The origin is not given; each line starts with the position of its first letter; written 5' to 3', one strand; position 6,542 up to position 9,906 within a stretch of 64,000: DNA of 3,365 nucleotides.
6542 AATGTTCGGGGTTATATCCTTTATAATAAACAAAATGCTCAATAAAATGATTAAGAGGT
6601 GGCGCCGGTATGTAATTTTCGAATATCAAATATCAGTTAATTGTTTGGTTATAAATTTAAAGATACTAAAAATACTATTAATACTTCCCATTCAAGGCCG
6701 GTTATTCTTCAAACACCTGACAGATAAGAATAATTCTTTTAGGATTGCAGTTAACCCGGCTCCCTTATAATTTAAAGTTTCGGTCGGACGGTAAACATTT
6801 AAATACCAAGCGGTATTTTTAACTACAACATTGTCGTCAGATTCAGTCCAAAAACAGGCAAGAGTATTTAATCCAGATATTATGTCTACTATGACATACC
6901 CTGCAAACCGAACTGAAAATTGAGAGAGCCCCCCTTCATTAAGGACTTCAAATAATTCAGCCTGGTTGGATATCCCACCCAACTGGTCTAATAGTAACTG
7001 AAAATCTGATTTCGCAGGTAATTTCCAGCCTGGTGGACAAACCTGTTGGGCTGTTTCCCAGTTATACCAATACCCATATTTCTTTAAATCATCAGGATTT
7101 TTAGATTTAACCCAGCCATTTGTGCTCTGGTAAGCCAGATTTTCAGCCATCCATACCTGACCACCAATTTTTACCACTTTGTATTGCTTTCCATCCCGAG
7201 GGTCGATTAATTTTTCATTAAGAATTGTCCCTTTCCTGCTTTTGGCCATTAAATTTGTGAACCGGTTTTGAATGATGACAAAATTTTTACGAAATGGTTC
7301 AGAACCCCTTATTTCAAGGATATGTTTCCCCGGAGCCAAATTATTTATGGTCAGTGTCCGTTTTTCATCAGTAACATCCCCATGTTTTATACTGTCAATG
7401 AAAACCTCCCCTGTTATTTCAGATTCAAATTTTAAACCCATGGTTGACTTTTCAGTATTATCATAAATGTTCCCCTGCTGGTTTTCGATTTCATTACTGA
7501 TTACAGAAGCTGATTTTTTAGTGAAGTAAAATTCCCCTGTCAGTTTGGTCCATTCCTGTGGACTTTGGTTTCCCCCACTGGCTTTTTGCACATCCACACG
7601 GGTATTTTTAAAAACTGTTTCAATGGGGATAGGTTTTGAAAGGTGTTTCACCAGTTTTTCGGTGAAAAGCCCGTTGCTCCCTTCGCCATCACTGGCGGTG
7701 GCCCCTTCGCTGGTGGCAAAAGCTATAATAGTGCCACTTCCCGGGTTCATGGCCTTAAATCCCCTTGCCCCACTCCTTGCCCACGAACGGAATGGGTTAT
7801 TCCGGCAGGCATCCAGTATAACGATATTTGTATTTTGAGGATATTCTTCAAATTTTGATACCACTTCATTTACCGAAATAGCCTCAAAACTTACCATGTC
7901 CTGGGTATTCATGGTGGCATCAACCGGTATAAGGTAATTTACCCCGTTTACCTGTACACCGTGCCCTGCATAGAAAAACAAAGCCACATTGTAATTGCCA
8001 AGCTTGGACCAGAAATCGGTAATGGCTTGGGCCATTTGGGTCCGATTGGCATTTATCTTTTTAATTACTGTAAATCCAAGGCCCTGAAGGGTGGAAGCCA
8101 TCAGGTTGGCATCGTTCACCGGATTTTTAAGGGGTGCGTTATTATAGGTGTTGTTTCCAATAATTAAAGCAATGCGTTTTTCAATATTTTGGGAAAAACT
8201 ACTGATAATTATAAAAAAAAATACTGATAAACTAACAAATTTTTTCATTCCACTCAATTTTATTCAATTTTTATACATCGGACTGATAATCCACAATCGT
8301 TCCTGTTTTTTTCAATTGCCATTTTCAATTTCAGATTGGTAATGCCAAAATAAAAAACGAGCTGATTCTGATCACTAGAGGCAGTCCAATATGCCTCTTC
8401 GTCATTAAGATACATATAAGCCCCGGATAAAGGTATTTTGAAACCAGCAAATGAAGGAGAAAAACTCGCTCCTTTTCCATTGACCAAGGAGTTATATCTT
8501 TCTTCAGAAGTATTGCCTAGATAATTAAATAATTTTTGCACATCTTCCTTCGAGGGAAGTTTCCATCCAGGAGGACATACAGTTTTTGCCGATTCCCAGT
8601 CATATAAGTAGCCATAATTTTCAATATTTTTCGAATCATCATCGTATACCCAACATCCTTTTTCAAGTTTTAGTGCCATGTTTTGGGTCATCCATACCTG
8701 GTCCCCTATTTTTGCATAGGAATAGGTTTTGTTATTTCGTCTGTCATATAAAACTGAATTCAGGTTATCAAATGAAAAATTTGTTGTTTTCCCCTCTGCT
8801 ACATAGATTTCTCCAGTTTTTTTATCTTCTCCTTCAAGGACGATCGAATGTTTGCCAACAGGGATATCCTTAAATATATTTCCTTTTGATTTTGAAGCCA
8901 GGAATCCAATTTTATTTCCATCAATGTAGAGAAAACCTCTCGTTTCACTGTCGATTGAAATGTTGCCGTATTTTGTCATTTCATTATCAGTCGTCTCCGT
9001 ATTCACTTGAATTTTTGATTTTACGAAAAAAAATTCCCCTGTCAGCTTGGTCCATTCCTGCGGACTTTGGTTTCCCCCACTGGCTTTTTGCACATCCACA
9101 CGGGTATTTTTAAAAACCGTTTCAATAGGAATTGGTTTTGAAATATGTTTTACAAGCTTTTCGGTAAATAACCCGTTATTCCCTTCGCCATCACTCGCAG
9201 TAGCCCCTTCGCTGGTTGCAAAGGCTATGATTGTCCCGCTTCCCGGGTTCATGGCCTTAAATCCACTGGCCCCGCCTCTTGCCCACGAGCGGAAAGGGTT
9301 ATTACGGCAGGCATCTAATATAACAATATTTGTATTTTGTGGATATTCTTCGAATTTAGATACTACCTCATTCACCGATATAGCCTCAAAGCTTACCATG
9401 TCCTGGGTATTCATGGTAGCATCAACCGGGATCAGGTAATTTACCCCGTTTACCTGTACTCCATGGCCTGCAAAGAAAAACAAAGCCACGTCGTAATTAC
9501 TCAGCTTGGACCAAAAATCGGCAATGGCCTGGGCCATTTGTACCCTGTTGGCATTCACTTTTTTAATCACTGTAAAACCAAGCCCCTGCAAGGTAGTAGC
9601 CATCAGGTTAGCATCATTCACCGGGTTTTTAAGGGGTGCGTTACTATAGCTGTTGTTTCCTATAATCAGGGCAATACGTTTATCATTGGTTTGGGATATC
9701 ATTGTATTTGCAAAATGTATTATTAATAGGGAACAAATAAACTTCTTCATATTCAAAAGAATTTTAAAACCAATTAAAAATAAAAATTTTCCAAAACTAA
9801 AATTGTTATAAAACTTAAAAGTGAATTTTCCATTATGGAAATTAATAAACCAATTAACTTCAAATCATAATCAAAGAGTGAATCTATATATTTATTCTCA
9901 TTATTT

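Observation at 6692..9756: Tandem secreted caspase(C14)-FISUMP fusion proteins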

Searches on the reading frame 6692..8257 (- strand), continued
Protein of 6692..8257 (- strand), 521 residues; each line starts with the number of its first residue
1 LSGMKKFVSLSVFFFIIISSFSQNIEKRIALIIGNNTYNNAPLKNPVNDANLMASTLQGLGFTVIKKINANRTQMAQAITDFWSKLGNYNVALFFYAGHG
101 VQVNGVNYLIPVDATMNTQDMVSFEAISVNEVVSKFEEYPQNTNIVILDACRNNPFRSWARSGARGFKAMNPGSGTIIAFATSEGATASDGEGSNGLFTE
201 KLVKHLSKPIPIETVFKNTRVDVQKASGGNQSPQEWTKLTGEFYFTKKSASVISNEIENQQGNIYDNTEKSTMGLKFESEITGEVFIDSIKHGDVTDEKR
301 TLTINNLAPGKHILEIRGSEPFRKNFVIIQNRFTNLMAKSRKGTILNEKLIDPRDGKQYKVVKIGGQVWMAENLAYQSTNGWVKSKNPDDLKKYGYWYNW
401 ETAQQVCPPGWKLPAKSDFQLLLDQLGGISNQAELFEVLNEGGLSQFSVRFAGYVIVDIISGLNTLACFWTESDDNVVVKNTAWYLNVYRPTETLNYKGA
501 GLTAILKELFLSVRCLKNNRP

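Call 61: find_encoding_contigs(protein=P0010, flank=6000, max_places=1)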
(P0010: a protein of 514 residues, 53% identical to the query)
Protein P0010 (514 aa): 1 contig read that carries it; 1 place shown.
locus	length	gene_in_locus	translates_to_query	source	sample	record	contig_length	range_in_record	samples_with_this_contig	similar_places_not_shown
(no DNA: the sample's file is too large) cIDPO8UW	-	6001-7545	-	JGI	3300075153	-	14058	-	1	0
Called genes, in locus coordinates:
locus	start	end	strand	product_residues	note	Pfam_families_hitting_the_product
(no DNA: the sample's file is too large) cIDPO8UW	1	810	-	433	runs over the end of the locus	PF07690:MFS_1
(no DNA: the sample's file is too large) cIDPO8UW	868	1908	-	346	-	PF00248:Aldo_ket_red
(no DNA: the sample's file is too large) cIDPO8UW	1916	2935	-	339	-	PF00356:LacI, PF00532:Peripla_BP_1, PF13407:Peripla_BP_4, PF13377:Peripla_BP_3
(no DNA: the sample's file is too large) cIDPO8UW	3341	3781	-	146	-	-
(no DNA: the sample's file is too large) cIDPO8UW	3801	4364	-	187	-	PF04542:Sigma70_r2, PF08281:Sigma70_r4_2, PF04545:Sigma70_r4 (weak)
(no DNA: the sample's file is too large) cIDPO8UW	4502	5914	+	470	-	PF00282:Pyridoxal_deC, PF00266:Aminotran_5 (weak), PF00155:Aminotran_1_2 (weak), PF01212:Beta_elim_lyase (faint)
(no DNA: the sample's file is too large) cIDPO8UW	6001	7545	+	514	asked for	PF00656:Peptidase_C14, PF09603:Fib_succ_major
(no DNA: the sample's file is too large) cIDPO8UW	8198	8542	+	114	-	PF19762:DUF6249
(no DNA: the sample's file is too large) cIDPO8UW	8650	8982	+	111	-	?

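Call 66: find_related_loci(query=A1, collection=metagenome_contigs, flank=7000)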
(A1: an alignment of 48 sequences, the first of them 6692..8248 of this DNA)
Query A1 (518 aa) in metagenome_contigs; peptide patterns used: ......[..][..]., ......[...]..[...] (x = any residue, [..] = any of these).
600 stretches matched a pattern (row limit reached: there are more); 591 encode a relative of the query (tblastn E <= 1e-3); the best 80 are kept; 80 distinct loci.
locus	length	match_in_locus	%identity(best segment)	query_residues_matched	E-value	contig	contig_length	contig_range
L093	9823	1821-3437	44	1-515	4e-132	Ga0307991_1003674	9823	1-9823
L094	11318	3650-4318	57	21-242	2e-82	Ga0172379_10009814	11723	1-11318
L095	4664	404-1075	59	23-245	7e-82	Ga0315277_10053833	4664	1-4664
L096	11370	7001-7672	57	22-244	4e-81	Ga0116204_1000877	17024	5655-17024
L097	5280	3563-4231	60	23-244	9e-81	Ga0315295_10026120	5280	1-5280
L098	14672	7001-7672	60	23-244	1e-78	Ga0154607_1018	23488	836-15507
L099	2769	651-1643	38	1-329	5e-69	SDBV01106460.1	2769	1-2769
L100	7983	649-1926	35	1-421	1e-67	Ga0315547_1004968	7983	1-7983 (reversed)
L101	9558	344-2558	46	5-242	2e-66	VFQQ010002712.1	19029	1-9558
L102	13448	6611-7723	38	1-344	3e-66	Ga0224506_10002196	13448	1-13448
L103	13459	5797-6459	52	23-243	1e-65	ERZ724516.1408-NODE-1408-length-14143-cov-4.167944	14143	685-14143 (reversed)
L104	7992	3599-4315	47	16-253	2e-65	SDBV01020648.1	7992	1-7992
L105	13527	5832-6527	46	23-251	1e-64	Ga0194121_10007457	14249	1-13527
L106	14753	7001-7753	46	1-247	1e-64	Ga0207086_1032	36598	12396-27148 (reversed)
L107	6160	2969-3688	48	3-242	2e-64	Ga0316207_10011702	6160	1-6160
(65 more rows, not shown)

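Call 81: find_encoding_contigs(protein=P0018, flank=6000, max_places=1)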
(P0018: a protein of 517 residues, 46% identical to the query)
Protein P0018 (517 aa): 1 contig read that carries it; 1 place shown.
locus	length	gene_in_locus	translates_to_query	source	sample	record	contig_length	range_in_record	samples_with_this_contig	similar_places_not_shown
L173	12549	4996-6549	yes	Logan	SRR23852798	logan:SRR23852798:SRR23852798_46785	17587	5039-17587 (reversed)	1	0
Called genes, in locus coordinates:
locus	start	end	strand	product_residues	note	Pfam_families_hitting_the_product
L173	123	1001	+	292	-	PF00037:Fer4 (faint), PF12837:Fer4_6, PF12838:Fer4_7 (faint), PF13237:Fer4_10, PF14697:Fer4_21 (weak), PF25160:LdpA_Fe-S-bd (faint), PF13187:Fer4_9 (weak), PF27217:AF_0155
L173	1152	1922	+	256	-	PF02661:Fic, PF21248:SoFic-like_C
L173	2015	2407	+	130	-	-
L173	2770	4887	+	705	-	PF05708:Peptidase_C92 (weak), PF00801:PKD, PF18911:PKD_4, PF09603:Fib_succ_major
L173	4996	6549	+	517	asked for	PF00656:Peptidase_C14, PF09603:Fib_succ_major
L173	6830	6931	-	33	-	-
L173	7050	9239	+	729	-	PF12161:HsdM_N, PF02384:N6_Mtase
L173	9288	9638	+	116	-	-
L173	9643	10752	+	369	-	PF06114:Peptidase_M78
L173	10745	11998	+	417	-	PF01420:Methylase_S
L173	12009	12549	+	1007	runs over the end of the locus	PF04313:HSDR_N, PF00270:DEAD (weak), PF04851:ResIII, PF18766:SWI2_SNF2, PF22679:T1R_D3-like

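Call 82: find_encoding_contigs(protein=P0039, flank=6000, max_places=1)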
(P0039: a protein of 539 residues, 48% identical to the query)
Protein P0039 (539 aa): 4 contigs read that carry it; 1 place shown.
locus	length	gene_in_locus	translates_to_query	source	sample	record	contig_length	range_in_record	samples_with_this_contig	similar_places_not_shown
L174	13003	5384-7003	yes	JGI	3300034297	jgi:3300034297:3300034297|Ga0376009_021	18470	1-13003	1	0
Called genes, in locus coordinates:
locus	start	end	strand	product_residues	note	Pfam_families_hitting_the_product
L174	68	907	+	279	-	-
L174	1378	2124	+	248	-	PF00731:AIRC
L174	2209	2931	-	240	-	-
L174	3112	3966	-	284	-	PF01073:3Beta_HSD, PF01370:Epimerase, PF05368:NmrA, PF13460:NAD_binding_10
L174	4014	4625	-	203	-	PF00027:cNMP_binding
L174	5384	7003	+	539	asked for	PF00656:Peptidase_C14, PF09603:Fib_succ_major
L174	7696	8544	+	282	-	PF09603:Fib_succ_major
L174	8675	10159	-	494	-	PF02446:Glyco_hydro_77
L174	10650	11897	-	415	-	PF13620:CarboxypepD_reg (weak), PF13715:CarbopepD_reg_2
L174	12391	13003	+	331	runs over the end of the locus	PF10473:CENP-F_leu_zip (faint), PF27605:ODF2_C (faint), PF00691:OmpA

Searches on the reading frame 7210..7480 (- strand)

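Call 33: search_protein_families(library=pfam, proteins=[window:7210-7480:-], max_evalue=5)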
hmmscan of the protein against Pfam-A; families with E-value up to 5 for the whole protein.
window:7210-7480:- (90 aa): 1 family
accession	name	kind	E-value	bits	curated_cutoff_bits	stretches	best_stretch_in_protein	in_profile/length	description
PF19964.5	EAD11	-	0.046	14.1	26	1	58-89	28-59/80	Effector-associated domain 11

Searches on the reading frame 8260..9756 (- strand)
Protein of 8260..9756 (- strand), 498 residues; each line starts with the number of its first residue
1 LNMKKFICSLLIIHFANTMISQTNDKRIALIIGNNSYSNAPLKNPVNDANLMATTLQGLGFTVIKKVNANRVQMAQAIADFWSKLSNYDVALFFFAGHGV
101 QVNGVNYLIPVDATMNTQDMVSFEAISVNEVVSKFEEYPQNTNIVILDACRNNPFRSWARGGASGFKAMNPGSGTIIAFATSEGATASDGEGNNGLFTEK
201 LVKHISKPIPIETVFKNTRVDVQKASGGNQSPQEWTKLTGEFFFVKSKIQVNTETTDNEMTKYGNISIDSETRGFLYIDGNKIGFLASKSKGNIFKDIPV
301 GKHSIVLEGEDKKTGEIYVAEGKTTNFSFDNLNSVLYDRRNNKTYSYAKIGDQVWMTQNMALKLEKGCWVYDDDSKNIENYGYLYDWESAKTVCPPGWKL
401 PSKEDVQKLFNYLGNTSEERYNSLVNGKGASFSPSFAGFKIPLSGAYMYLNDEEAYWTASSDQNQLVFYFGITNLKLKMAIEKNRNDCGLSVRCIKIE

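Call 3: search_protein_families(library=pfam, proteins=[window:8260-9756:-], max_evalue=0.01)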
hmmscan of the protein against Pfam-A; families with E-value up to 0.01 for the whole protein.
window:8260-9756:- (498 aa): 2 families
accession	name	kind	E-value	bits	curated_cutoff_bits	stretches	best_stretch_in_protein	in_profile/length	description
PF00656.27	Peptidase_C14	-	2.9e-40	138.8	21.4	1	26-243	1-233/233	Caspase domain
PF09603.15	Fib_succ_major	-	3.2e-20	73.6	33.9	1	349-496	2-187/187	Fibrobacter succinogenes major domain (Fib_succ_major)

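Call 4: search_protein_families(library=ncbifam, proteins=[window:8260-9756:-], max_evalue=0.01)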
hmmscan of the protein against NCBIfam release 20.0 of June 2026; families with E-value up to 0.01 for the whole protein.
window:8260-9756:- (498 aa): 2 families
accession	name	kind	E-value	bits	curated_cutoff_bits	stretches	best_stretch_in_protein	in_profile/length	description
TIGR02145.1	Fib_succ_major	domain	1.1e-30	107.6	41.65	1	336-496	2-175/176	FISUMP domain-containing protein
NF047832.1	caspase_w_EACC1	subfamily_domain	2.6e-16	59.7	140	1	28-210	2-189/211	caspase, EACC1-associated type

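Call 48: search_protein_families(library=padloc, proteins=[window:8260-9750:-], max_evalue=0.01)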
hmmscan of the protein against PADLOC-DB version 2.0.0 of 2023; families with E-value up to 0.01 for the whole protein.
window:8260-9750:- (496 aa): 1 family
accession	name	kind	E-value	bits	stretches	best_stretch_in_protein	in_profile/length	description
PDLC02987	caspase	-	1.8e-14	51.8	1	27-212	5-158/453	-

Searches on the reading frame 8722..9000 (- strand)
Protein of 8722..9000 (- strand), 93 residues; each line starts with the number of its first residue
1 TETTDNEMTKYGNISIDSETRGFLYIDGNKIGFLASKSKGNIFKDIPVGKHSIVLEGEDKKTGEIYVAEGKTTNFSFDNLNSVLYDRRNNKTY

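Call 33: search_protein_families(library=pfam, proteins=[window:8722-9000:-], max_evalue=5)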
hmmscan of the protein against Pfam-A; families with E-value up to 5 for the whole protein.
window:8722-9000:- (93 aa): 3 families
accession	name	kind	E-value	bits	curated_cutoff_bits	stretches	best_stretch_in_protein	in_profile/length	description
PF08308.17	PEGA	-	0.0022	18.3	20.8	1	12-76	2-64/71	PEGA domain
PF22820.2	TcaA_3rd_4th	-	0.014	15.7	27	1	13-57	4-48/73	TcaA protein 3rd/4th domain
PF18925.5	DUF5675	-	0.12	12.6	26.7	1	15-69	7-61/114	Family of unknown function (DUF5675)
